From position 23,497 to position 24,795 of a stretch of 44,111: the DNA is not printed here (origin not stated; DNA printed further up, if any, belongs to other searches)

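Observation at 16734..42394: A 25.6-kb, 20-gene single-strand island joins ring-opening, carbamoyl-phosphate and Mo/W redox enzymes to a complete Grd-type selenoprotein reductase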

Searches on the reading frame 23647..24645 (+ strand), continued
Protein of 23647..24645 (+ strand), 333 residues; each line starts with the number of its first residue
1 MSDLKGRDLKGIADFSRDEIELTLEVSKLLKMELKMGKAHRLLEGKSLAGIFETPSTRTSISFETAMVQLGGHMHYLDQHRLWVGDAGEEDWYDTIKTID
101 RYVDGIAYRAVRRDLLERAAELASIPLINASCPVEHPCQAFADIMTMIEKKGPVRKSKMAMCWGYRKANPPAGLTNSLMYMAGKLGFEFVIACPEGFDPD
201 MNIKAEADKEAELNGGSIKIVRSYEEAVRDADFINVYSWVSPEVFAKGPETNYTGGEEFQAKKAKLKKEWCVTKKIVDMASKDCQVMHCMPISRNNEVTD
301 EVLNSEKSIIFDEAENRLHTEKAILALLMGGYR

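Call 80: search_protein_families(library=ncbifam, proteins=[L032:11033-11692:+, L032:11692-13053:+, L032:13075-14526:+, L032:14526-15530:+, L032:3491-4516:-], max_evalue=1e-8)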
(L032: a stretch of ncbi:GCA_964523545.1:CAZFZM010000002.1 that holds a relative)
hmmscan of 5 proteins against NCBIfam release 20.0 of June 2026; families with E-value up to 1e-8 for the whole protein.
L032:11033-11692:+ (220 aa): 12 families
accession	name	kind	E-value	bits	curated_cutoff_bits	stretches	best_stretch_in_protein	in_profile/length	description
TIGR02370.1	pyl_corrinoid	subfamily_domain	5e-63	212.1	215.3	1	11-207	2-197/197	methyltransferase cognate corrinoid protein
NF041607.1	dimeth_corrin_MtbC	equivalog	1.3e-61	207.7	350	1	13-210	3-198/203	dimethylamine corrinoid protein MtbC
NF047995.1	corrinoid_MtgC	exception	2.4e-60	203.7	310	1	6-215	3-213/215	glycine betaine-specific corrinoid protein MtgC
NF047996.1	corrin_MtgC_2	exception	6.8e-56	189.1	370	1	8-216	5-211/212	glycine betaine-specific corrinoid protein MtgC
TIGR02082.1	metH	equivalog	2.6e-36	124.7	1010.85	1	20-218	659-861/1182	methionine synthase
NF040669.1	MtaC2_Meth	equivalog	5.1e-34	117.8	450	1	5-215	40-246/267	methanol--corrinoid protein MtaC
NF040655.1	MtaC_Meth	equivalog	4.9e-32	111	420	1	9-218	37-241/253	methanol--corrinoid protein MtaC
NF007024.0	PRK09490.1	equivalog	1.5e-28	99.2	1497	1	5-190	663-845/1234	methionine synthase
NF002612.0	PRK02261.1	equivalog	2.6e-15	56.2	110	1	93-186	2-94/148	methylaspartate mutase subunit S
TIGR01501.1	MthylAspMutase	equivalog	1.1e-12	47.8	135.8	1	94-187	1-93/134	methylaspartate mutase subunit S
NF052513.1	TransRegCarH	equivalog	2.8e-11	43.2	400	1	9-198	81-262/274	HTH-type transcriptional repressor CarH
NF040743.1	ornith_mutase_E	equivalog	3.5e-09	35.2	800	1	91-199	591-707/730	D-ornithine 4,5-aminomutase subunit OraE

L032:11692-13053:+ (454 aa): 0 families

L032:13075-14526:+ (484 aa): 1 family
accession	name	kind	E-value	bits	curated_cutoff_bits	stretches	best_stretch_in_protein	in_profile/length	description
TIGR02369.2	trimeth_pyl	equivalog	1.9e-133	445.4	525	1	6-477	2-469/469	[trimethylamine--corrinoid protein] Co-methyltransferase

L032:14526-15530:+ (335 aa): 13 families
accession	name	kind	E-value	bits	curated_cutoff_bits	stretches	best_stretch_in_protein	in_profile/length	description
TIGR03944.1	dehyd_SbnB_fam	equivalog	9.4e-75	251.6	326.9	1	6-333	1-327/327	2,3-diaminopropionate biosynthesis protein SbnB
NF006379.0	PRK08618.1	equivalog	6.4e-70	236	417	1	9-330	4-324/326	ornithine cyclodeaminase family protein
TIGR02371.1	ala_DH_arch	equivalog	5.6e-64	216.3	409.15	1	6-333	2-325/325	alanine dehydrogenase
NF004848.0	PRK06199.1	subfamily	5.2e-63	213.4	362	1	57-333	77-373/379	tyramine oxidase subunit B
TIGR02992.1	ectoine_eutC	equivalog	2.5e-50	171.4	471.65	1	9-328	4-323/326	ectoine utilization protein EutC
NF006141.0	PRK08291.1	equivalog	2.6e-50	171.3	408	1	19-328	16-326/330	cyclodeaminase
NF004793.0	PRK06141.1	equivalog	3.9e-42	144.3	322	1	24-323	14-313/314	bifunctional Delta(1)-pyrroline-2-carboxylate/Delta(1)-piperideine-2-carboxylate reductase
NF005762.1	PRK07589.1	equivalog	2e-37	128.9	350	1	68-333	61-321/334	ornithine cyclodeaminase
NF005296.0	PRK06823.1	equivalog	5.1e-33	114.4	438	1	18-321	12-313/315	ornithine cyclodeaminase family protein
NF045643.1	ImmsucRedBhcD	equivalog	3.7e-32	111.9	500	1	13-330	7-319/321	iminosuccinate reductase BhcD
NF005011.0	PRK06407.1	subfamily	1.4e-28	100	337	1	7-318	3-296/302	ornithine cyclodeaminase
NF005603.0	PRK07340.1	equivalog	1.4e-28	100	266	1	24-321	21-303/307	delta(1)-pyrroline-2-carboxylate reductase family protein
NF045512.1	PyrPipCarbRedLhpI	equivalog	1.5e-19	70.3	400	1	23-315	16-291/298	bifunctional Delta(1)-pyrroline-2-carboxylate/Delta(1)-piperideine-2-carboxylate reductase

L032:3491-4516:- (341 aa): 0 families

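Call 84: find_encoding_contigs(protein=P0366, flank=10000, max_places=1)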
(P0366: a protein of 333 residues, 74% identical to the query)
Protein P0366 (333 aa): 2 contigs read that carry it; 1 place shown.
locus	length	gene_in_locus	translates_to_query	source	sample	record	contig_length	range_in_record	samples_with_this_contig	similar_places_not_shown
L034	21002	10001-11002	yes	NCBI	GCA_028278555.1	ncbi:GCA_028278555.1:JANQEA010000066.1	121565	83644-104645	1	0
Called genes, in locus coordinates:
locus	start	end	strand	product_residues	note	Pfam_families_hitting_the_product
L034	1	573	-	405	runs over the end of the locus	-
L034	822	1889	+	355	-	PF21088:MS_channel_1st, PF00924:MS_channel_2nd, PF21082:MS_channel_3rd (weak)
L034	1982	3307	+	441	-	PF00202:Aminotran_3, PF00155:Aminotran_1_2 (weak)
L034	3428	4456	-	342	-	PF02608:Bmp, PF13407:Peripla_BP_4 (weak)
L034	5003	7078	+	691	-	PF05378:Hydant_A_N, PF01968:Hydantoinase_A, PF19278:Hydant_A_C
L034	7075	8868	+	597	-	PF02538:Hydantoinase_B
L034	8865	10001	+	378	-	PF01210:NAD_Gly3P_dh_N (weak), PF02317:Octopine_DH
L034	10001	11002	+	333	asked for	PF02729:OTCace_N, PF00185:OTCace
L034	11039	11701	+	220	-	PF02607:B12-binding_2, PF02310:B12-binding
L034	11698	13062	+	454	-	PF05369:MtmB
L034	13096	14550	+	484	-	PF06253:MTTB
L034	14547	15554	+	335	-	PF02423:OCD_Mu_crystall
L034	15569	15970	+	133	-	PF13187:Fer4_9 (faint), PF14697:Fer4_21 (faint), PF13247:Fer4_11, PF13237:Fer4_10 (weak), PF25160:LdpA_Fe-S-bd, PF12797:Fer4_2, PF12837:Fer4_6 (weak), PF00037:Fer4, +3 more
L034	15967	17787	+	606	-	PF02730:AFOR_N, PF01314:AFOR_C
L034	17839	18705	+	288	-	PF00941:FAD_binding_5, PF03450:CO_deh_flav_C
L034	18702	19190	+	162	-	PF00111:Fer2, PF01799:Fer2_2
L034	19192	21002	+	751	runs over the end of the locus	PF01315:Ald_Xan_dh_C, PF02738:MoCoBD_1, PF20256:MoCoBD_2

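Call 85: find_encoding_contigs(protein=P0341, flank=10000, max_places=1)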
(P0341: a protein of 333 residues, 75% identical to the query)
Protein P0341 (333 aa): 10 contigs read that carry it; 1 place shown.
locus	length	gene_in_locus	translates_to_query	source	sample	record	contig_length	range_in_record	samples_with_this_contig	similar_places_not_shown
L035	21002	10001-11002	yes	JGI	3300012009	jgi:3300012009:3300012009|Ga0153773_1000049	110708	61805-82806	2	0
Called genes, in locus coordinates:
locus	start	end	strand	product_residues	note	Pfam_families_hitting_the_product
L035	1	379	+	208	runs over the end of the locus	-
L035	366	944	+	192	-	-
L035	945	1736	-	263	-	PF02625:XdhC_CoxI, PF13478:XdhC_C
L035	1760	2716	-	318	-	PF00696:AA_kinase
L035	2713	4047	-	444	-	PF00202:Aminotran_3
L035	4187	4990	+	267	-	PF00392:GntR, PF07729:FCD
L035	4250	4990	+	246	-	PF00392:GntR, PF07729:FCD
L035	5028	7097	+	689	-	PF05378:Hydant_A_N, PF01968:Hydantoinase_A, PF19278:Hydant_A_C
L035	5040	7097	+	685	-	PF05378:Hydant_A_N, PF01968:Hydantoinase_A, PF19278:Hydant_A_C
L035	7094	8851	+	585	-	PF02538:Hydantoinase_B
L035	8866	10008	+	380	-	PF01210:NAD_Gly3P_dh_N, PF03807:F420_oxidored (weak), PF02317:Octopine_DH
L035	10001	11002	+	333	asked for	PF02729:OTCace_N, PF00185:OTCace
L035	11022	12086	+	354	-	PF07355:GRDB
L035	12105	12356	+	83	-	-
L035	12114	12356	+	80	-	-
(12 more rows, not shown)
